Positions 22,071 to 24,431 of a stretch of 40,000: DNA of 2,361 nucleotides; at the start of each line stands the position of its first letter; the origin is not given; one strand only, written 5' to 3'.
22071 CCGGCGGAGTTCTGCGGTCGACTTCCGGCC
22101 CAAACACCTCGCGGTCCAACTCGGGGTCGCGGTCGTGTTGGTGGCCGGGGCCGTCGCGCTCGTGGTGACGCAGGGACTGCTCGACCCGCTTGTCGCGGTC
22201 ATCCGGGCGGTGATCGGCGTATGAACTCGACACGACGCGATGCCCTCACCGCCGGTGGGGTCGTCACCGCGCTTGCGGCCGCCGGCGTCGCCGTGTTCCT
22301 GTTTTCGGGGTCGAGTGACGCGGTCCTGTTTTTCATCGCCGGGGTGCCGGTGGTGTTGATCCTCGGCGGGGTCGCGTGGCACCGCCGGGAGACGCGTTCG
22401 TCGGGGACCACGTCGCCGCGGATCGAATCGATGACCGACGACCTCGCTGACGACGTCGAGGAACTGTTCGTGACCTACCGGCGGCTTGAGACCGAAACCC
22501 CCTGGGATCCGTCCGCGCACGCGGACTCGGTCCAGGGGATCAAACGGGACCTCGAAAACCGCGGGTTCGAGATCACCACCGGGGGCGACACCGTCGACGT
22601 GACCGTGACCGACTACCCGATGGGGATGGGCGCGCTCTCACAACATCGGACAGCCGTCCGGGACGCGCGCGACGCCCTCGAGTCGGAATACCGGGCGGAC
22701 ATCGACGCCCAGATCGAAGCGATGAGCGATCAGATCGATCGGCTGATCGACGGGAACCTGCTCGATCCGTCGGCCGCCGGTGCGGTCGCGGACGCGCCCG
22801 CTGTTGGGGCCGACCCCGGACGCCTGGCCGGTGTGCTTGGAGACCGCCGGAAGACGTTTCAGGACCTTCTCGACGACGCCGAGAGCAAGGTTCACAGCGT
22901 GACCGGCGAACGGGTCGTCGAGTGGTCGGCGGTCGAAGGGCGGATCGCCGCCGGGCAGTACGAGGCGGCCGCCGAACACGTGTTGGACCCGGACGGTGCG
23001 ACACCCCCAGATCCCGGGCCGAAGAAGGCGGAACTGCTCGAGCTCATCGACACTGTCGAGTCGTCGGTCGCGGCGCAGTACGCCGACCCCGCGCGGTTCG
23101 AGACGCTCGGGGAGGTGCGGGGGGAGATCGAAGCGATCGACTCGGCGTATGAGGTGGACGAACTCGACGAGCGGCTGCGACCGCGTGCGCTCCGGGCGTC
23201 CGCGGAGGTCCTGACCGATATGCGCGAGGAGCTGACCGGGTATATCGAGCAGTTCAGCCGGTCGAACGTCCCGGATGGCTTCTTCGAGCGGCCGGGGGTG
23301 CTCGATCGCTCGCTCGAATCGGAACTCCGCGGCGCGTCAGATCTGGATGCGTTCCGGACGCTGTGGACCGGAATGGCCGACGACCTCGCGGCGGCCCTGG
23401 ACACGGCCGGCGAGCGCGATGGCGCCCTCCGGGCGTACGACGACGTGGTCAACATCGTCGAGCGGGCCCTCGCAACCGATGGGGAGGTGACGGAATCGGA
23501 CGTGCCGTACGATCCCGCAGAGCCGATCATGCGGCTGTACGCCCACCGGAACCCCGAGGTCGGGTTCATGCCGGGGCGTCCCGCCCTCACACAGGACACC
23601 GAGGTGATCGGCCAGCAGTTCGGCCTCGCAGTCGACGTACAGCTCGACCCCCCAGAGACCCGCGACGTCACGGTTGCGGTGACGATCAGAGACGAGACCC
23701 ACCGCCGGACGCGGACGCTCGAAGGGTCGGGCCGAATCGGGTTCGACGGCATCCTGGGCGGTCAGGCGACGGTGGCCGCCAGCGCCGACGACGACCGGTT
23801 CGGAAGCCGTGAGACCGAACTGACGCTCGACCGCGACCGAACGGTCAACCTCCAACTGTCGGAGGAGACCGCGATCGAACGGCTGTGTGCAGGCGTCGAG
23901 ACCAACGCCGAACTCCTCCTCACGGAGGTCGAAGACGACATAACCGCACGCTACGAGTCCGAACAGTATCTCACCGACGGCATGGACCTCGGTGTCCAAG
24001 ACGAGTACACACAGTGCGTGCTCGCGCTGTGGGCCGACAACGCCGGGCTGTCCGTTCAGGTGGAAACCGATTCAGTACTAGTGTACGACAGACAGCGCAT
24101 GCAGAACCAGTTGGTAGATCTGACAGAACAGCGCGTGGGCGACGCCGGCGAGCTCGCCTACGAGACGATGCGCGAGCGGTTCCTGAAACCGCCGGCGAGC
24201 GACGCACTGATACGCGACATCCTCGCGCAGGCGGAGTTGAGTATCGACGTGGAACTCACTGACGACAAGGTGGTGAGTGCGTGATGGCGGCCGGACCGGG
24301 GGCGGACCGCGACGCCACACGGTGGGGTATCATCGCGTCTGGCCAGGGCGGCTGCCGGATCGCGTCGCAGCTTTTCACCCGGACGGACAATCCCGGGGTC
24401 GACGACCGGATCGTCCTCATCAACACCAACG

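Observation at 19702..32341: Eight-gene translationally coupled operon pairing two divergent CetZ/tubulin-like GTPases with six envelope-spanning proteins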

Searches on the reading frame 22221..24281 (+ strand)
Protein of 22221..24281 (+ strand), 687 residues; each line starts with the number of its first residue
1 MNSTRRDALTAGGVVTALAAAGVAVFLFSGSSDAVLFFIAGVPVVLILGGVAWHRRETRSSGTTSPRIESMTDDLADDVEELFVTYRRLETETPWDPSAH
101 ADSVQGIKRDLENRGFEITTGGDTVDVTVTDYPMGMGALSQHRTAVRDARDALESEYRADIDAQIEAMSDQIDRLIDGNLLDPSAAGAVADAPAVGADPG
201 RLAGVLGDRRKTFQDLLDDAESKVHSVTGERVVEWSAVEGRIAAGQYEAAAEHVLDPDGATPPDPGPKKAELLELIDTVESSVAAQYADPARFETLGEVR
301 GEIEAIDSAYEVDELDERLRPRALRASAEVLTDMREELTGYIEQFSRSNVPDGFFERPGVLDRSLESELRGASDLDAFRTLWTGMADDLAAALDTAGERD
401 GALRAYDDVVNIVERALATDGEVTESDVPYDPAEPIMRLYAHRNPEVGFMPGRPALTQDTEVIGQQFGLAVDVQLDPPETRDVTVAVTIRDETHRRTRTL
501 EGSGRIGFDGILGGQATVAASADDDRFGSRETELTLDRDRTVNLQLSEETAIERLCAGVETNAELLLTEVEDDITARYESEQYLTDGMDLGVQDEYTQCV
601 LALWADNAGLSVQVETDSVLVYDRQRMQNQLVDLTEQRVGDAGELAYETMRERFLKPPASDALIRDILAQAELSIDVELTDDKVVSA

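Call 4: search_protein_families(library=pfam, proteins=[window:22221-24281:+], max_evalue=1)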
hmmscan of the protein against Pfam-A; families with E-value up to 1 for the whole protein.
window:22221-24281:+ (687 aa): 3 families
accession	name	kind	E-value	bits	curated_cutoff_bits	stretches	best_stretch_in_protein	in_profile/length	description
PF13374.12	TPR_10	-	0.049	14.1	27.5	1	386-417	5-36/42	Tetratricopeptide repeat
PF25587.1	Rv2743c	-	0.18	11.9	27.7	0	136-178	151-193/237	Rv2743c family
PF01649.23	Ribosomal_S20p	-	0.19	12.8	29.5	1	140-182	25-67/83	Ribosomal protein S20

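Call 5: search_protein_families(library=ncbifam, proteins=[window:22221-24281:+], max_evalue=1)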
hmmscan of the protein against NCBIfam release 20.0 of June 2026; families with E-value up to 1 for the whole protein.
window:22221-24281:+ (687 aa): 2 families
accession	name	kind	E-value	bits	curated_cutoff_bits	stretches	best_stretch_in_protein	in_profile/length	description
TIGR01409.1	TAT_signal_seq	domain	0.086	13.2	16.7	1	4-34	2-29/29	twin-arginine translocation signal domain-containing protein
NF047839.1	PspM_Rv2743c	equivalog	0.26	11.2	80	0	6-178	14-178/220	phage shock envelope stress response protein PspM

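Call 37: search_solved_structures(query=A2, max_evalue=5)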
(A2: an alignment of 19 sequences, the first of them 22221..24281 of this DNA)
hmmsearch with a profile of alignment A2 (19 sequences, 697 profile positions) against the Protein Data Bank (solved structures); distinct sequences matched with E-value up to 5: 23.
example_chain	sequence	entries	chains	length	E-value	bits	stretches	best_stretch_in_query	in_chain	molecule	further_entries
9c7v_B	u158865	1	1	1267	0.00033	22.3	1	501-559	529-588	BOS complex subunit NOMO2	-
8ek4_A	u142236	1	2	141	0.0079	17.8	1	199-292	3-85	Ice-binding protein TIP-99a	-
4tql_A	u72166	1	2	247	0.015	16.8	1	156-290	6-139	Three helix bundle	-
6dq3_A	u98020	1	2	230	0.02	16.4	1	70-129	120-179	Polysaccharide deacetylase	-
4v4c_B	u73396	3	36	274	0.076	14.5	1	491-546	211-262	Pyrogallol hydroxytransferase small subunit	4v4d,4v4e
7ny0_A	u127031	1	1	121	0.13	13.8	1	132-225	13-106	Boskar4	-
2wpr_A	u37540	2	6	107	0.15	13.5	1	102-179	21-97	TRIMERIC AUTOTRANSPORTER ADHESIN FRAGMENT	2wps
9l7c_I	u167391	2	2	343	0.18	13.3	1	341-391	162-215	Type III-B CRISPR module RAMP protein Cmr6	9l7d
3x1l_H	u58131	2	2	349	0.18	13.2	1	341-391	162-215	Cmr6 | CRISPR type III-associated protein domain-containing protein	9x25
5cwl_A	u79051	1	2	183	0.29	12.6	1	172-334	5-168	Designed helical repeat protein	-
6tlc_B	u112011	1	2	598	0.29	12.6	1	74-228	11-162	Signal transducer and activator of transcription 3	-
2lem_A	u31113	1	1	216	0.31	12.5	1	133-230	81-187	Apolipoprotein A-I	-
8a3k_UNK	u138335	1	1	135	0.32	12.4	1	63-178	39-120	sc-apCC-4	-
3cwg_A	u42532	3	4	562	0.39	12.2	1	75-228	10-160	Signal transducer and activator of transcription 3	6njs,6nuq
1bg1_A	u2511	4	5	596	0.43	12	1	75-228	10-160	PROTEIN (TRANSCRIPTION FACTOR STAT3B) | Signal transducer and activator of transcription 3 | Isoform Stat3B of Signal transducer and activator of transcription 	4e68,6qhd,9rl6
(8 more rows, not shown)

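Call 53: find_homologous_proteins(query=window:22221-24281:+, max_evalue=0.001)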
Query window:22221-24281:+ (687 aa): 25 proteins with E <= 0.001 among 8000 candidates.
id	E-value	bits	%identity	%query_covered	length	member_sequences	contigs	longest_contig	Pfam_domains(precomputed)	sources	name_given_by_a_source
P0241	0.0e+0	1486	100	100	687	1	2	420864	-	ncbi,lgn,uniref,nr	ncbi:hypothetical protein GCM10008995_03380 [Halobellus salinus]|uniref:Coiled-coil protein n=1 Tax=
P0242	0.0e+0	1330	89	100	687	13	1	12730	-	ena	-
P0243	0.0e+0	1232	83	100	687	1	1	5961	-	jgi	jgi:hypothetical protein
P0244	0.0e+0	1134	75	100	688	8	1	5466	-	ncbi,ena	-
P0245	0.0e+0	1127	76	100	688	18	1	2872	-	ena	-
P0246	0.0e+0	1076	72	100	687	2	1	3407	-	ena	-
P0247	0.0e+0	1074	72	100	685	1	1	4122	-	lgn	-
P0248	0.0e+0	1073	73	100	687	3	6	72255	-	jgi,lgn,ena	-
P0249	0.0e+0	1063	72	100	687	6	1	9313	-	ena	-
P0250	0.0e+0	1061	72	100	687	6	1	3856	-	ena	-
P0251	0.0e+0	1056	72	100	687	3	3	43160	-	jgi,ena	-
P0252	0.0e+0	1039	71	100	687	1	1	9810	-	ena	-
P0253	0.0e+0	1036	71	100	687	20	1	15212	-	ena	-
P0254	0.0e+0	1032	69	100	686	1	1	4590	-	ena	-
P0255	0.0e+0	1027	69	100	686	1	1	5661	-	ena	-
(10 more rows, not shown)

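Call 61: predict_structure(alignment_id=A7)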
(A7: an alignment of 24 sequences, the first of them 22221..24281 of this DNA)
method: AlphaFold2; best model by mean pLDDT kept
length: 687 residues; sequences in the alignment: 24
mean_pLDDT: 79.8   pTM: 0.51
mean pLDDT of the five models: 79.8, 79.5, 78.5, 78.1, 71.5
residues with pLDDT >= 90: 253; 70-90: 262; 50-70: 123; < 50: 49
segments of 3 or more residues with pLDDT < 50: 1-10, 55-62, 576-587, 649-659
pLDDT, mean of each block of 10 residues (from residue 1): 43 60 60 52 56 46 69 91 89 84 90 88 80 82 91 90 93 93 88 71 88 95 88 90 93 85 88 96 93 97 90 91 96 95 80 82 93 95 96 92 90 90 89 90 86 77 74 91 89 88 91 84 85 86 87 78 80 51 50 77 80 69 69 57 50 45 56 54 51
secondary structure, 60 per line:
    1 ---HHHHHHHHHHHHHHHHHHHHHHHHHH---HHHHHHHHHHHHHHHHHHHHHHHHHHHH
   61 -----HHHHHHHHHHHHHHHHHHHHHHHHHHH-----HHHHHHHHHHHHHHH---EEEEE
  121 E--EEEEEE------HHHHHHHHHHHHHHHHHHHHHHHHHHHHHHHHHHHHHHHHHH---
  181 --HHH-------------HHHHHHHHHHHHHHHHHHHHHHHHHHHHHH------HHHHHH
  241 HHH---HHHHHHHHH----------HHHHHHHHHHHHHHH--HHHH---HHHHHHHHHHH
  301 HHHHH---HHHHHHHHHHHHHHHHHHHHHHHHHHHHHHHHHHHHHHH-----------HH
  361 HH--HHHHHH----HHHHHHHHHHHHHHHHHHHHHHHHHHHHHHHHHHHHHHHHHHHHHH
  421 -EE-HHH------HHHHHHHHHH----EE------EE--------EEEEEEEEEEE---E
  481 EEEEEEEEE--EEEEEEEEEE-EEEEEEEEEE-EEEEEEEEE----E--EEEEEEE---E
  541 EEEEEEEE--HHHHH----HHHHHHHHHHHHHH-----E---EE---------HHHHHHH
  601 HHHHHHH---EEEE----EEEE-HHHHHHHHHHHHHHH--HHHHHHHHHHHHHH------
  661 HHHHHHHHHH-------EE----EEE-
elements in order (helices of 4 or more, strands of 3 or more residues): H4-29 H33-60 H66-92 H98-112 E116-121 E124-129 H136-177 H199-228 H235-243 H247-255 H266-280 H283-286 H290-305 H309-347 H359-362 H365-370 H375-420 H434-443 E466-476 E480-489 E492-501 E503-512 E514-522 E530-536 E540-548 H551-555 H560-573 H594-607 E611-614 E619-622 H624-638 H641-654 H661-670 E684-686

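Call 66: fold_search(model_id=the predicted structure, library=pdb)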
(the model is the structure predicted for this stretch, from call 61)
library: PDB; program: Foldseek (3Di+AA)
matches with E <= 10: 582; with E <= 0.001: 0
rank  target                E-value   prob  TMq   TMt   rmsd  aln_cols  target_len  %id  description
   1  4v4c_B                4.8e-03  1.00  0.10  0.24   3.1        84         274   14  Crystal Structure of Pyrogallol-Phloroglucinol Transhydroxylase from Pelobacter acidigallici (released 2014-07-09)
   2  8bdw_A                2.0e-02  1.00  0.11  0.57   4.0        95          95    6  Crystal structure of CnaB2 domain from Lactobacillus plantarum (released 2023-02-22)
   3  2xhn_A                2.3e-02  1.00  0.10  0.13   3.9        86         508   13  Rhamnogalacturonan lyase from Aspergillus aculeatus K150A active site mutant (released 2010-09-29)
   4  6hif_Y                2.4e-02  1.00  0.10  0.55   3.4        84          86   12  Kuenenia stuttgartiensis hydrazine dehydrogenase complex (released 2019-04-17)
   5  1nkg                  2.7e-02  1.00  0.10  0.13   3.9        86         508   13  Rhamnogalacturonan lyase from Aspergillus aculeatus (released 2004-05-25)
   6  3njx                  3.4e-02  1.00  0.10  0.13   3.7        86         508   13  Rhamnogalacturonan Lyase from Aspergillus aculeatus mutant H210A (released 2010-10-06)
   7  1qmu_A                3.6e-02  1.00  0.10  0.17   9.6       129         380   19  Duck carboxypeptidase D domain II (released 2000-10-13)
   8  2nsm                  4.1e-02  1.00  0.10  0.16   3.4        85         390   16  Crystal structure of the human carboxypeptidase N (Kininase I) catalytic domain (released 2007-04-24)
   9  8bdw_H                4.3e-02  1.00  0.11  0.64   3.5        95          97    8  Crystal structure of CnaB2 domain from Lactobacillus plantarum (released 2023-02-22)
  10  6fwv_B                4.9e-02  1.00  0.10  0.13   3.8        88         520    9  The Bacillus anthracis TIE protein (released 2018-08-08)
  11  8qox_B                4.9e-02  1.00  0.11  0.16   4.5        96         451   11  Two-component assembly of SlaA and SlaB S-layer proteins of Sulfolobus acidocaldarius (released 2024-02-21)
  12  5k39_B                5.6e-02  1.00  0.10  0.41   3.4        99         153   12  THE TYPE II COHESIN DOCKERIN COMPLEX FROM CLOSTRIDIUM THERMOCELLUM (released 2017-03-29)
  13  8fia_A                5.6e-02  1.00  0.10  0.04   4.5        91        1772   18  The structure of fly Teneurin self assembly (released 2023-05-03)
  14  7pmy_A                5.6e-02  0.12  0.08  0.08  40.3       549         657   10  HsPepT2 bound to Ala-Phe in the inward facing partially occluded conformation (released 2021-10-20)
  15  6fwv_A                6.1e-02  1.00  0.10  0.13   4.1        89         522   10  The Bacillus anthracis TIE protein (released 2018-08-08)
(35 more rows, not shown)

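Call 68: search_protein_families(library=padloc, proteins=[window:22221-24281:+], max_evalue=0.01)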
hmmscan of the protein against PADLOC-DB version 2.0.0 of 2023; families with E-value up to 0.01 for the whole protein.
window:22221-24281:+ (687 aa): 0 families

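Call 69: search_protein_families(library=phrogs, proteins=[window:22221-24281:+], max_evalue=0.01)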
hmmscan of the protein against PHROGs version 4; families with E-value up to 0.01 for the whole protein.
window:22221-24281:+ (687 aa): 0 families

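Call 110: search_protein_representatives(alignment_id=A7)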
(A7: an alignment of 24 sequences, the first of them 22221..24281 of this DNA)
Query: 24 sequences, 687 profile positions. Proteins with E-value up to 0.001 (for the whole library): 60; up to 1e-10: 52; up to 1e-30: 37. The best 60 are listed.
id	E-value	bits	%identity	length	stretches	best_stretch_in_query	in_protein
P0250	0.0e+00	1334.2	-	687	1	1-687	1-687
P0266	7.2e-106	371.4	-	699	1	1-684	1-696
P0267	1.8e-98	346.9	-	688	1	1-683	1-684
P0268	4.9e-91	322.3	-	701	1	1-678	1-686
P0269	1.2e-90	321.0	-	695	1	1-680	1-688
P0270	5.7e-88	312.2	-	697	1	1-680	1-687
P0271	2.7e-87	310.0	-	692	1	1-683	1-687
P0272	3.2e-87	309.7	-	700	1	1-673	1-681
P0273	2.5e-86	306.8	-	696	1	2-682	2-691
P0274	1.5e-85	304.2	-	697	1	1-678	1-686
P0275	5.4e-84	299.1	-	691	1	8-681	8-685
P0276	9.9e-84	298.2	-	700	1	1-677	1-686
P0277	5.6e-82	292.4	-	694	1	1-677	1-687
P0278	1.9e-81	290.6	-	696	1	11-678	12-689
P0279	3.2e-78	280.0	-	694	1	1-681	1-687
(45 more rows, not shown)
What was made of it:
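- Gene 4 is a tiny dedicated family of 60 representative clusters among 1.84 billion proteins (call 110).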
